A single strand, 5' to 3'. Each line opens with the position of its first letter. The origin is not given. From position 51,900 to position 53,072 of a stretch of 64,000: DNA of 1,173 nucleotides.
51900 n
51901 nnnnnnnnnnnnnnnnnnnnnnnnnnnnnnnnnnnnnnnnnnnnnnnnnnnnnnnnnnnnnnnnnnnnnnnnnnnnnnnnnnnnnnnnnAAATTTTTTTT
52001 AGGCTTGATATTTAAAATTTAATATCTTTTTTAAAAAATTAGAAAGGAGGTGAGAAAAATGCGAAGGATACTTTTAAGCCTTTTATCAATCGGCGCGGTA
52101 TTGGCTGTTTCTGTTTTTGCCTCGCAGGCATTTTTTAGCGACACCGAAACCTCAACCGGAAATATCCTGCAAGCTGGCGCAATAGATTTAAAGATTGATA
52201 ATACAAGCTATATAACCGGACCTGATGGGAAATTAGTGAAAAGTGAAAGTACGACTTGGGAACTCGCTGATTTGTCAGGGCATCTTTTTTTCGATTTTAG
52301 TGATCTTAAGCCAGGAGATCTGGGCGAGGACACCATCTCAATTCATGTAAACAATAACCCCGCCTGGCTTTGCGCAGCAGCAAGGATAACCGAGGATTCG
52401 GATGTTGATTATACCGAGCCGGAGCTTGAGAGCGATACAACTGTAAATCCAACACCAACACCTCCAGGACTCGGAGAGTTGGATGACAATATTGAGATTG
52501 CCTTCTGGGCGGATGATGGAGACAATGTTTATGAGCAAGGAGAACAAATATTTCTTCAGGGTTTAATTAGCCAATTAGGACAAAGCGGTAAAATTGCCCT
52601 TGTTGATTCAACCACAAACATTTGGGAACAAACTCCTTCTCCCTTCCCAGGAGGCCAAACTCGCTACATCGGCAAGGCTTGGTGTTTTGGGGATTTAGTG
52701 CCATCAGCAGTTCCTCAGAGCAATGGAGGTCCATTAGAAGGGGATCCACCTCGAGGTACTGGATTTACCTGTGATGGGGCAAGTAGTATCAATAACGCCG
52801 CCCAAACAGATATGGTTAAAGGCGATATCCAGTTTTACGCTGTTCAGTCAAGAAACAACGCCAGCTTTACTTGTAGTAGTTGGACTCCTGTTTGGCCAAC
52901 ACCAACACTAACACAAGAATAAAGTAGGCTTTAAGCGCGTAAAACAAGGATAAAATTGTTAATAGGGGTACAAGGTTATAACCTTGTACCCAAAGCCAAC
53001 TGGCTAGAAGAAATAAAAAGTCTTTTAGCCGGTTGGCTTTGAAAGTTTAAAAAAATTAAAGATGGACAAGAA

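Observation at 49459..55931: TasA/camelysin–SipW fibre-type operon with vWA-fused and RTX-fused paralogues, a candidate attachment system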

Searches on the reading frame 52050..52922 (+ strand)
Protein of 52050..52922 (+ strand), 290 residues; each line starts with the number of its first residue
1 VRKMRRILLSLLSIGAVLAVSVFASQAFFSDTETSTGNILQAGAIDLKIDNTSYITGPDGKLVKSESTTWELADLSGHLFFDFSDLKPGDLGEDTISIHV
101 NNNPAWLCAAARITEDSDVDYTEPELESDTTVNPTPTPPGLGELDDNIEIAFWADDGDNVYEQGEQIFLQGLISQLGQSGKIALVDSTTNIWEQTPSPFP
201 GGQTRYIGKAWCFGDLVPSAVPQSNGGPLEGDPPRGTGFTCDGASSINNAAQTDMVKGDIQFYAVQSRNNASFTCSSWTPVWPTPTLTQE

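Call 6: search_protein_families(library=pfam, max_evalue=0.1, proteins=[window:52050-52919:+])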
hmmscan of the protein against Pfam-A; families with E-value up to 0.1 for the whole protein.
window:52050-52919:+ (290 aa): 1 family
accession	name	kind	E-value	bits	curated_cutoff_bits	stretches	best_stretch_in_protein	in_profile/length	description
PF12389.13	Peptidase_M73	-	0.0016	18.7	22.5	1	14-55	11-53/196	Camelysin metallo-endopeptidase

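Call 7: search_protein_families(library=ncbifam, max_evalue=0.1, proteins=[window:52050-52919:+])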
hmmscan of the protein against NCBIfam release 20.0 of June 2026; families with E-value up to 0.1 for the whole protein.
window:52050-52919:+ (290 aa): 0 families

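Call 10: find_encoding_contigs(protein=window:52050-52922:+, flank=10000, max_places=6)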
Protein window:52050-52922:+ (290 aa): no gene with exactly this product is on record in the collection.

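Call 16: find_homologous_proteins(query=window:52050-52919:+, max_evalue=0.001)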
Query window:52050-52919:+ (290 aa): 2378 proteins with E <= 0.001 among 5915 candidates; the best 120 are listed.
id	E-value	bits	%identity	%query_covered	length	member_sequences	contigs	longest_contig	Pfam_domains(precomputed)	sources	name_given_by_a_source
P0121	1.5e-191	653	100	99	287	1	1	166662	-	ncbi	-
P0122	1.9e-118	413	66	98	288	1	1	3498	-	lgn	-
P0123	1.9e-112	394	64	98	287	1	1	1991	PF12389.14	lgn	-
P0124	1.7e-111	390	63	96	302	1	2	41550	PF12389.14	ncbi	-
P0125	4.6e-111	389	63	98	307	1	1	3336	-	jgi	jgi:predicted ribosomally synthesized peptide with SipW-like signal peptide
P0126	2.5e-110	387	65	96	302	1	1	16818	-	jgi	-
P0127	3.8e-109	383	63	98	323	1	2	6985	-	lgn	-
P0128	9.4e-108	378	62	98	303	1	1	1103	PF12389.14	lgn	-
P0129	1.1e-107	378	64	97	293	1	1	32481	PF12389.14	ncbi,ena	-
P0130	6.9e-107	375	62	96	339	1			PF12389.14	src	-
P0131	1.4e-105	371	63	93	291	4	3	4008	PF12389.14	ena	-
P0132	1.8e-105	371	62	91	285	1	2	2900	-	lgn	-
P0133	8.8e-103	362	62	94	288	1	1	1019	-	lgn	-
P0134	9.7e-103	362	63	98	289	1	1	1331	PF12389.14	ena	-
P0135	4.6e-100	353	61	98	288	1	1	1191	-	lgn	-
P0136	1.5e-99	351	61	96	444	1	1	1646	PF12389.14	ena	-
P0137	4.9e-99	350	61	96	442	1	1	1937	PF12389.14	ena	-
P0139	1.8e-98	348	60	99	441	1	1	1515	PF12389.14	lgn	-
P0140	3.9e-98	347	61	95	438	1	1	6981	PF12389.14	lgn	-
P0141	1.1e-97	345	60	95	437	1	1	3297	PF12389.14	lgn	-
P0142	1.8e-97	344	60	99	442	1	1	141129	PF12389.14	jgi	jgi:predicted ribosomally synthesized peptide with SipW-like signal peptide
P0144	6.5e-97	343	60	97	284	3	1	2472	PF12389.14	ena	-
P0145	1.3e-96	342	58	99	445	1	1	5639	PF12389.14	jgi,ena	-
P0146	1.8e-96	341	58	99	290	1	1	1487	PF12389.14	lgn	-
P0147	3.1e-96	340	60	97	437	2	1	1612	PF12389.14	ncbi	-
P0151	1.9e-95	338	59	97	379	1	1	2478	PF12389.14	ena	-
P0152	3.0e-95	337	59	97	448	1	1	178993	PF12389.14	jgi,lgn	jgi:predicted ribosomally synthesized peptide with SipW-like signal peptide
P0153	7.1e-95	336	59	96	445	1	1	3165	PF12389.14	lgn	-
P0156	5.3e-94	333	59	99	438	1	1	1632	PF12389.14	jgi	-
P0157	7.3e-94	333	57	94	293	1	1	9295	PF12389.14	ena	-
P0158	1.1e-93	332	59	96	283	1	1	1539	PF12389.14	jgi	jgi:predicted ribosomally synthesized peptide with SipW-like signal peptide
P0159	1.2e-93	332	56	99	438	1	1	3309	PF12389.14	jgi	-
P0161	5.9e-93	330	61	90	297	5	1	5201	PF12389.14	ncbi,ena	-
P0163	1.3e-92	329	58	97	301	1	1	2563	PF12389.14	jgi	jgi:predicted ribosomally synthesized peptide with SipW-like signal peptide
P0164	2.6e-92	328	60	96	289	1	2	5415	PF12389.14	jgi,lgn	jgi:predicted ribosomally synthesized peptide with SipW-like signal peptide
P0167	7.2e-92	326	58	99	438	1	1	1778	PF12389.14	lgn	-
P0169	3.2e-91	324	58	97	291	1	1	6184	PF12389.14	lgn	-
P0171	2.5e-90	321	59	96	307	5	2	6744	PF12389.14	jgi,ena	-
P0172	4.5e-90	320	55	97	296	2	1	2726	PF12389.14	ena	-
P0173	4.7e-90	320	57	97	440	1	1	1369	PF12389.14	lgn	-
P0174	7.8e-90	319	60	97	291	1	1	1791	PF12389.14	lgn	-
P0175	8.5e-90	319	59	88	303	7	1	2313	PF12389.14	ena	-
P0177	1.8e-89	318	57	97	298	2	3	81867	PF12389.14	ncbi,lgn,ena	ncbi:MAG: TasA family protein [Patescibacteria group bacterium]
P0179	6.1e-89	316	57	94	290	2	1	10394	PF12389.14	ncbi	-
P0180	1.3e-88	315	56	99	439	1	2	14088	PF12389.14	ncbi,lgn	-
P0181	1.6e-88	315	57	96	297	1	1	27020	PF12389.14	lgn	-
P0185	6.6e-88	313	56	96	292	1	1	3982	PF12389.14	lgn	-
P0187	8.1e-88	313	58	96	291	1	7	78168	PF12389.14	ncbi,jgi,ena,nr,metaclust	ncbi:MAG: hypothetical protein A3B44_03335 [Candidatus Levybacteria bacterium RIFCSPLOWO2_01_FULL_38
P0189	1.9e-87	312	53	97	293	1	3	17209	PF12389.14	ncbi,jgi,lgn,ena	-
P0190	3.0e-87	311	57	99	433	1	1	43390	PF12389.14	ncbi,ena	-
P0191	4.1e-87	310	55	98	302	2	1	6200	PF12389.14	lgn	-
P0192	7.4e-87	310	58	93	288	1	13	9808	PF12389.14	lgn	-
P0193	1.3e-86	309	57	96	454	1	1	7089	PF12389.14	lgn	-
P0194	1.7e-86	308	56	96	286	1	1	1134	PF12389.14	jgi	-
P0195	2.9e-86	308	58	96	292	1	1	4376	PF12389.14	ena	-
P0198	8.2e-86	306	56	94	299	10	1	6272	PF12389.14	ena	-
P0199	1.4e-85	305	54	95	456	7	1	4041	PF12389.14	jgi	-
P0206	8.1e-85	303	57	97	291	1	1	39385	PF12389.14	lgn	-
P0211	4.8e-84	300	55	97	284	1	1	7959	PF12389.14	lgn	-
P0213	8.2e-84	300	56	94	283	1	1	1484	PF12389.14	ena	-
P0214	1.1e-83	299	53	96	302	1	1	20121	PF12389.14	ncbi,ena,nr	ncbi:hypothetical protein IID24_02265 [Patescibacteria group bacterium]|nr:hypothetical protein [Pat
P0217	2.8e-83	298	54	94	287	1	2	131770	PF12389.14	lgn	-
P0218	3.1e-83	298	55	93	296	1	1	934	PF12389.14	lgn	-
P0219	3.2e-83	298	56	90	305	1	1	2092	PF12389.14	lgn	-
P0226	2.6e-82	295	54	97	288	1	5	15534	PF12389.14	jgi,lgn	jgi:predicted ribosomally synthesized peptide with SipW-like signal peptide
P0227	3.4e-82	294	54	98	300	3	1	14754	PF12389.14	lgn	-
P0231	5.9e-82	294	53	97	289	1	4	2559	PF12389.14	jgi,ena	-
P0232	6.8e-82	293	54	96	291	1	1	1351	PF12389.14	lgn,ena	-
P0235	1.7e-81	292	55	95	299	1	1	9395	PF12389.14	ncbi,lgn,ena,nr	ncbi:MAG: hypothetical protein G01um101456_574 [Parcubacteria group bacterium Gr01-1014_56]|nr:MAG: 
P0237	2.0e-81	292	55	96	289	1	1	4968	PF12389.14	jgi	jgi:predicted ribosomally synthesized peptide with SipW-like signal peptide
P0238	3.0e-81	291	53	95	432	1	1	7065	PF12389.14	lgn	-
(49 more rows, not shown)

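Call 17: find_encoding_contigs(protein=P0121, flank=10000, max_places=3)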
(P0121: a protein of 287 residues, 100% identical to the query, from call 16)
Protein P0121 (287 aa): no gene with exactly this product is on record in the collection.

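Call 19: find_encoding_contigs(protein=P0241, flank=10000, max_places=4)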
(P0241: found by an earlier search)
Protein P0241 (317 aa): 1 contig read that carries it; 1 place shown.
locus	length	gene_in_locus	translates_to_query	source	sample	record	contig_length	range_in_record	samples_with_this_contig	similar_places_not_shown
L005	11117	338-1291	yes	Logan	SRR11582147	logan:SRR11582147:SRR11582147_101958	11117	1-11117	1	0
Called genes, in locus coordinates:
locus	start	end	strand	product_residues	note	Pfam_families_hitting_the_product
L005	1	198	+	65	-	?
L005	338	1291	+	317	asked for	PF00717:Peptidase_S24 (weak)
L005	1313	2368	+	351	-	PF00353:HemolysinCabind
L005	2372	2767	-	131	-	-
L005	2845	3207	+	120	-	PF00072:Response_reg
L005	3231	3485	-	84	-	PF03477:ATP-cone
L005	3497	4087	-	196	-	PF01161:PBP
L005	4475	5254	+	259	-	PF09992:NAGPA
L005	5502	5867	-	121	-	PF08378:NERD (weak), PF02021:UPF0102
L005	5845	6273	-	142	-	PF01245:Ribosomal_L19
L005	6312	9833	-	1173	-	PF02811:PHP, PF07733:DNA_pol3_alpha, PF17657:DNA_pol3_finger, PF14579:HHH_6, PF01336:tRNA_anti-codon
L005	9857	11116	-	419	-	?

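Call 20: find_encoding_contigs(protein=P0244, flank=10000, max_places=4)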
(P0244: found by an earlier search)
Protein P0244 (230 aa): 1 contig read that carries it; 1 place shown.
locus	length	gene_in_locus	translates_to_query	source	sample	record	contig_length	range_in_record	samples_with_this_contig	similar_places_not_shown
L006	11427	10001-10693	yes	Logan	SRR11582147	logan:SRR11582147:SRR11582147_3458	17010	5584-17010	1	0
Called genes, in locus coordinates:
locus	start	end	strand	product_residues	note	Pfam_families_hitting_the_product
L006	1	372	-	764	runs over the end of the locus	PF01326:PPDK_N, PF00391:PEP-utilizers, PF02896:PEP-utilizers_C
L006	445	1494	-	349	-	PF10432:bact-PGI_C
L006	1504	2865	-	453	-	PF02878:PGM_PMM_I, PF02879:PGM_PMM_II, PF02880:PGM_PMM_III, PF00408:PGM_PMM_IV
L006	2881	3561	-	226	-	PF21694:DNA_pol3_delta_C (weak)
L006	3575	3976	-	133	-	PF18894:PhageMetallopep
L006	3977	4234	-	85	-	PF16325:Peptidase_U32_C (weak)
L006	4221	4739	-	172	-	PF02075:RuvC, PF04848:Pox_A22 (weak)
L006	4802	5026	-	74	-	PF18893:DUF5652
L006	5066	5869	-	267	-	PF01026:TatD_DNase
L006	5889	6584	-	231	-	PF13623:SurA_N_2 (faint), PF13624:SurA_N_3, PF09312:SurA_N (weak)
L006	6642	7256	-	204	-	PF00081:Sod_Fe_N, PF02777:Sod_Fe_C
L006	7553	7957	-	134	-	PF01894:YjbQ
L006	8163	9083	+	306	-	-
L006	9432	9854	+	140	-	-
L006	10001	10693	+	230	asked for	PF00092:VWA, PF13519:VWA_2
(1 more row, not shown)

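Call 25: search_solved_structures(query=A1, max_evalue=10, show_alignments=3)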
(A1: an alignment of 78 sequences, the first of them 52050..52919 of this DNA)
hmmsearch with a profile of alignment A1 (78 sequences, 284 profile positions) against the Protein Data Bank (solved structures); distinct sequences matched with E-value up to 10: 0.

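Call 31: predict_structure(alignment_id=A1)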
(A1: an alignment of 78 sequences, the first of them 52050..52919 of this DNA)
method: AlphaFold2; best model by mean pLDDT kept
length: 290 residues; sequences in the alignment: 78
mean_pLDDT: 84.7   pTM: 0.77
mean pLDDT of the five models: 84.7, 83.9, 82.9, 82.5, 81.6
residues with pLDDT >= 90: 163; 70-90: 75; 50-70: 39; < 50: 13
segments of 3 or more residues with pLDDT < 50: 31-42
pLDDT, mean of each block of 10 residues (from residue 1): 86 92 67 39 73 91 91 83 91 96 93 84 55 57 86 96 97 82 96 97 97 96 93 91 77 87 93 95 74
secondary structure, 60 per line:
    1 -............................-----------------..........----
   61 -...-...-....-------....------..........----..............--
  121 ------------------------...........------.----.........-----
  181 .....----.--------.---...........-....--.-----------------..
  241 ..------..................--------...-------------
elements in order: H2-29 E47-56 E62-64 E70-73 E81-84 E91-100 E105-118 E148-155 E167-172 E181-185 E203-213 E215-218 E239-242 H249-253 E254-266

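Call 34: fold_search(model_id=the predicted structure, library=pdb)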
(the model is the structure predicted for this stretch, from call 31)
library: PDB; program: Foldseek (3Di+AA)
matches with E <= 10: 774; with E <= 0.001: 1
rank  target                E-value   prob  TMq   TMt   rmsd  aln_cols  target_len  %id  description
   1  8aur_A                1.7e-04  1.00  0.36  0.44  16.5       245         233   16  Cryo-EM structure of a TasA fibre (released 2022-11-30)
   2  2xvg                  6.4e-03  0.72  0.21  0.08  17.0       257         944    8  crystal structure of alpha-xylosidase (GH31) from Cellvibrio japonicus (released 2011-04-13)
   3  8okh_A                7.2e-03  0.30  0.18  0.25  11.6       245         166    7  Crystal structure of Bdellovibrio bacteriovorus Bd1399 (released 2023-10-25)
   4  8okh_B                1.0e-02  0.38  0.20  0.29   9.9       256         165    5  Crystal structure of Bdellovibrio bacteriovorus Bd1399 (released 2023-10-25)
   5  2xvk                  1.3e-02  0.54  0.21  0.07  17.8       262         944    9  crystal structure of alpha-xylosidase (GH31) from Cellvibrio japonicus in complex with 5-fluoro-alpha-D-xylopyranosyl fl (released 2011-04-13)
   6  2xom_A                3.8e-02  0.60  0.24  0.40   9.8       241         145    8  Atomic resolution structure of TmCBM61 in complex with beta-1,4- galactotriose (released 2010-09-08)
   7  7kmp                  4.0e-02  0.30  0.20  0.08  18.4       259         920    8  Crystal structure of the GH31 alpha-xylosidase (Xac1773) from Xanthomonas citri (released 2021-05-26)
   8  7knc                  4.2e-02  0.25  0.20  0.07  19.3       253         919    9  Crystal structure of the GH31 alpha-xylosidase (Xac1773) from Xanthomonas citri (released 2021-05-26)
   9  1uij_B                5.9e-02  0.03  0.07  0.06  15.4       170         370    8  Crystal Structure Of Soybean beta-Conglycinin Beta Homotrimer (I122M/K124W) (released 2004-07-16)
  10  2zag_A                6.3e-02  0.04  0.10  0.07  20.8       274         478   10  Crystal structure of the SeMet-substituted soluble domain of STT3 from P. furiosus (released 2007-12-11)
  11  7ufr_A                6.6e-02  0.44  0.25  0.09  12.9       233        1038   10  Cryo-EM Structure of Bl_Man38A at 2.7 A (released 2022-11-16)
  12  6ojn_A                7.0e-02  0.28  0.24  0.19  11.2       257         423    8  Comparative Model of SGIV Major Coat Protein (MCP) Trimer Based on Cryo-EM Map (released 2019-06-12)
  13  7fe0_A                7.0e-02  0.25  0.20  0.28  15.5       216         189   10  AvmM Catalyzes Macrocyclization in Alchivemycin A Biosynthesis (released 2021-09-01)
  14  1ipk_A                7.0e-02  0.03  0.07  0.06  16.4       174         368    7  CRYSTAL STRUCTURES OF RECOMBINANT AND NATIVE SOYBEAN BETA-CONGLYCININ BETA HOMOTRIMERS (released 2002-05-16)
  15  1ipj_C                7.4e-02  0.04  0.09  0.07  16.9       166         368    7  CRYSTAL STRUCTURES OF RECOMBINANT AND NATIVE SOYBEAN BETA-CONGLYCININ BETA HOMOTRIMERS COMPLEXES WITH N-ACETYL-D-GLUCO (released 2002-05-16)
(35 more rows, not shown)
